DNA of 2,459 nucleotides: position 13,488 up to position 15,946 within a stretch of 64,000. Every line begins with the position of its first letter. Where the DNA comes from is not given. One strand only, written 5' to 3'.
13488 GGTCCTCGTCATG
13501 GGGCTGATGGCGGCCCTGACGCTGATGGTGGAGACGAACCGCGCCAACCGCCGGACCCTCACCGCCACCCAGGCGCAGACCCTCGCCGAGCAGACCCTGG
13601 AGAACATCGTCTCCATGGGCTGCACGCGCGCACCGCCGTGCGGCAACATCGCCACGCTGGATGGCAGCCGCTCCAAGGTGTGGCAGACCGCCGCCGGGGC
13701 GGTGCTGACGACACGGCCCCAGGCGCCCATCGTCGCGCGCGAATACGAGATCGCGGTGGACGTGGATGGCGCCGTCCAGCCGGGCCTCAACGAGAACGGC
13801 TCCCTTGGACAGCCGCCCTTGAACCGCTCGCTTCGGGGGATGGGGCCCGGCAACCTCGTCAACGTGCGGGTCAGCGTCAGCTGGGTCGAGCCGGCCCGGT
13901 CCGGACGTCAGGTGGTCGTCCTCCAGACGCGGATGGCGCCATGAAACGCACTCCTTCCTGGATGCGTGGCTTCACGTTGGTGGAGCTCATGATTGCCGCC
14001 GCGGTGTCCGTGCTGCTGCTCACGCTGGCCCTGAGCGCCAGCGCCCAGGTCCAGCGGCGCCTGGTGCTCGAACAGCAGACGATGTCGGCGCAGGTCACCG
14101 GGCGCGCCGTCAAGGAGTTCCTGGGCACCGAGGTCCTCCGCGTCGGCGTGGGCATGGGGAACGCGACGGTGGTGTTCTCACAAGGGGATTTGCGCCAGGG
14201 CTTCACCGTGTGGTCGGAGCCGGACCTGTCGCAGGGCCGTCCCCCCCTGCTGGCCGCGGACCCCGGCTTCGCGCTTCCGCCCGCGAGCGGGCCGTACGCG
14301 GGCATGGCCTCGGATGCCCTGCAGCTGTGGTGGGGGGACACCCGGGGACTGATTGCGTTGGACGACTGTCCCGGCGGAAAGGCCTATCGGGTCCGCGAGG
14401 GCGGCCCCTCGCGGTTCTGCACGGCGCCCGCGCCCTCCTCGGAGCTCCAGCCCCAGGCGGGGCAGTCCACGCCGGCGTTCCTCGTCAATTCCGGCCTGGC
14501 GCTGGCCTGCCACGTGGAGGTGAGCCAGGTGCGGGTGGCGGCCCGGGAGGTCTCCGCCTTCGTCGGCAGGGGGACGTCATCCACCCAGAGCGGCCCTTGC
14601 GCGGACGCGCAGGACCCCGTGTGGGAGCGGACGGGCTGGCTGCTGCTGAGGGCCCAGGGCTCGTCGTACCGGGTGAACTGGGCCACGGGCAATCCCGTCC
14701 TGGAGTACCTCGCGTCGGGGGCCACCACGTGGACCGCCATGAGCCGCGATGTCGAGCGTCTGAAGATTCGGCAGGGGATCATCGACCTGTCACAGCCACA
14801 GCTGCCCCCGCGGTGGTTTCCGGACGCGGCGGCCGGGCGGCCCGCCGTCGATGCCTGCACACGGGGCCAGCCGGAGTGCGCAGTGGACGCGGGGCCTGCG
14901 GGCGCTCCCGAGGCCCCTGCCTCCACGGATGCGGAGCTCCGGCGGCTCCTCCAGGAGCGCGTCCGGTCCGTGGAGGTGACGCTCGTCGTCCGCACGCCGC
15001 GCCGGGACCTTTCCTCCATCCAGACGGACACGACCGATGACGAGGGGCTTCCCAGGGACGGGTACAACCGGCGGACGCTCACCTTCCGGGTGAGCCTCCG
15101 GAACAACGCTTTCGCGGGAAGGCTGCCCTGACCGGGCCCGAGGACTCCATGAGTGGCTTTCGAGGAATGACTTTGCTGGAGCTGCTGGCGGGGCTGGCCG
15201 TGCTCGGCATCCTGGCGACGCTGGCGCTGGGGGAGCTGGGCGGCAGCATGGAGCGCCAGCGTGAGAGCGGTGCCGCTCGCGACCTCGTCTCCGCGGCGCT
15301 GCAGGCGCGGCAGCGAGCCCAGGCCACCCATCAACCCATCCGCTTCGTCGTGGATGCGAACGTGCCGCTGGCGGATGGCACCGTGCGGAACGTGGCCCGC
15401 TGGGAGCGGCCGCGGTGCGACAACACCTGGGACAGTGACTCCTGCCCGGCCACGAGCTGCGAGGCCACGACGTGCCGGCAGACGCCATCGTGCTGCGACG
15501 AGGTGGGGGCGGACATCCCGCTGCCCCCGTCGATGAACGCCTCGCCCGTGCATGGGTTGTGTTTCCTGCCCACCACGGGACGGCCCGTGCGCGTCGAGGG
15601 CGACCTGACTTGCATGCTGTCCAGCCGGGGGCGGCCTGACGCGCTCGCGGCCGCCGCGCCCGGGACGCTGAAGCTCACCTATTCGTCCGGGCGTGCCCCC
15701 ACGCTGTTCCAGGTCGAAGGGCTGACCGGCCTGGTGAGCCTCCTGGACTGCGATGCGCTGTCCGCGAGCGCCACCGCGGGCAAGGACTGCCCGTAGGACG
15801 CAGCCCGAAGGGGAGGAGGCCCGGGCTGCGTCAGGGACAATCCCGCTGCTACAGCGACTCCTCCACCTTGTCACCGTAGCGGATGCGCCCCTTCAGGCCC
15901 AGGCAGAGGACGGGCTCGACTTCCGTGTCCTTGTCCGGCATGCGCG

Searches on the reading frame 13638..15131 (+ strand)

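Call 6: search_protein_families(library=pfam, proteins=[window:13638-15131:+], max_evalue=0.01)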
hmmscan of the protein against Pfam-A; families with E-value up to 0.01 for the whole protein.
window:13638-15131:+ (497 aa): 1 family
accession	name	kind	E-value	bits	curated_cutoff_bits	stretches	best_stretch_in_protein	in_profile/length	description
PF07963.17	N_methyl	-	0.00037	20.4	21.2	1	110-132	5-27/27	Prokaryotic N-terminal methylation motif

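Call 7: search_protein_families(library=ncbifam, proteins=[window:13638-15131:+], max_evalue=0.01)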
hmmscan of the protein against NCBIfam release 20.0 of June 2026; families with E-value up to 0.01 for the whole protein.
window:13638-15131:+ (497 aa): 2 families
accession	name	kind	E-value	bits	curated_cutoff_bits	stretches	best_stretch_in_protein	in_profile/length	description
NF041013.1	T4P_ComGE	equivalog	0.00023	21.2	49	1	109-151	3-45/83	competence type IV pilus minor pilin ComGE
TIGR02532.1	IV_pilin_GFxxxE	domain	0.0012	18.6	16.3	1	110-132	2-24/24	prepilin-type N-terminal cleavage/methylation domain-containing protein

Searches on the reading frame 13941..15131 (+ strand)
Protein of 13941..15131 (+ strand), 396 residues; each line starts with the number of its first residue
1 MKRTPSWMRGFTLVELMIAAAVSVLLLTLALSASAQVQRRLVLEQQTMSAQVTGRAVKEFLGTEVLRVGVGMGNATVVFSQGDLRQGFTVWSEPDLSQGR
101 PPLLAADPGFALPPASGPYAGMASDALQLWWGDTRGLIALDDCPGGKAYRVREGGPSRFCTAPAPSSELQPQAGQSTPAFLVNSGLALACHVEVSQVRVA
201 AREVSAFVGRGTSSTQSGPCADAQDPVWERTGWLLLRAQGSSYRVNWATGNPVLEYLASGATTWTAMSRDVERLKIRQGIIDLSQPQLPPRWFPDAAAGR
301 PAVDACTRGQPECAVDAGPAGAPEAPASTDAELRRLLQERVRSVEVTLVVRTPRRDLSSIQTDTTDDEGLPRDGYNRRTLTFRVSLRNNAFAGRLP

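Call 61: search_protein_families(library=pfam, proteins=[window:13941-15131:+], max_evalue=0.01)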
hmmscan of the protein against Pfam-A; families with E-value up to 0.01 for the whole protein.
window:13941-15131:+ (396 aa): 1 family
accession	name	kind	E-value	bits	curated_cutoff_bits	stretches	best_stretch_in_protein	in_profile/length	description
PF07963.17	N_methyl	-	0.00064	19.6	21.2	1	9-31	5-27/27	Prokaryotic N-terminal methylation motif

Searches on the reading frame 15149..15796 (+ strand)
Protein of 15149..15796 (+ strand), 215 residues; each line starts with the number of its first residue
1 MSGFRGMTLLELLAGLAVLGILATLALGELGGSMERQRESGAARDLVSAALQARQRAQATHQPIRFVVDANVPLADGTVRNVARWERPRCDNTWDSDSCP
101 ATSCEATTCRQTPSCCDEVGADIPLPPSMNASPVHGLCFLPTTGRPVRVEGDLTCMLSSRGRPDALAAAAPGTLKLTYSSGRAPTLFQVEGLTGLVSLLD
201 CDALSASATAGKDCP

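Call 6: search_protein_families(library=pfam, proteins=[window:15149-15796:+], max_evalue=0.01)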
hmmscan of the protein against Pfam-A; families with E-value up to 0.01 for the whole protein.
window:15149-15796:+ (215 aa): 2 families
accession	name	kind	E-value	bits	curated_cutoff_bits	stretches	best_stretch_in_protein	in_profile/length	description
PF07963.17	N_methyl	-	0.00019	21.3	21.2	1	1-27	1-27/27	Prokaryotic N-terminal methylation motif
PF12019.13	GspH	-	0.0075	17.2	21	0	42-144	1-81/108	Type II transport protein GspH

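Call 7: search_protein_families(library=ncbifam, proteins=[window:15149-15796:+], max_evalue=0.01)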
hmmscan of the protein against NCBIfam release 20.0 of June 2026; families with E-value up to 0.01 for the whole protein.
window:15149-15796:+ (215 aa): 7 families
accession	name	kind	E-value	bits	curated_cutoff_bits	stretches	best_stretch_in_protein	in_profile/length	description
TIGR02532.1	IV_pilin_GFxxxE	domain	1.4e-05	24.7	16.3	1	5-27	2-24/24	prepilin-type N-terminal cleavage/methylation domain-containing protein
NF047827.1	T3SSXpsH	equivalog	2.2e-05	24.3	160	1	5-71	1-67/145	type II secretion system protein XpsH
TIGR01708.2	typeII_sec_gspH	equivalog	3.5e-05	23.9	80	1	5-69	2-66/169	type II secretion system minor pseudopilin GspH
NF041013.1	T4P_ComGE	equivalog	0.00021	21.3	49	1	5-62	4-61/83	competence type IV pilus minor pilin ComGE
TIGR02596.1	TIGR02596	subfamily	0.00042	20.4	70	1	8-64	2-58/196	Verru_Chthon cassette protein D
NF047828.1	T3SSXpsI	equivalog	0.0069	16.4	150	1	5-55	2-49/132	type II secretion system protein XpsI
TIGR01710.1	typeII_sec_gspG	equivalog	0.0078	16.2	88.85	0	5-47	1-43/134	type II secretion system major pseudopilin GspG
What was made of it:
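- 15149..15796 (+): fimU-like minor pilin gene (215 aa). N_methyl, IV_pilin_GFxxxE and weak GspH matches (calls 6, 7).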
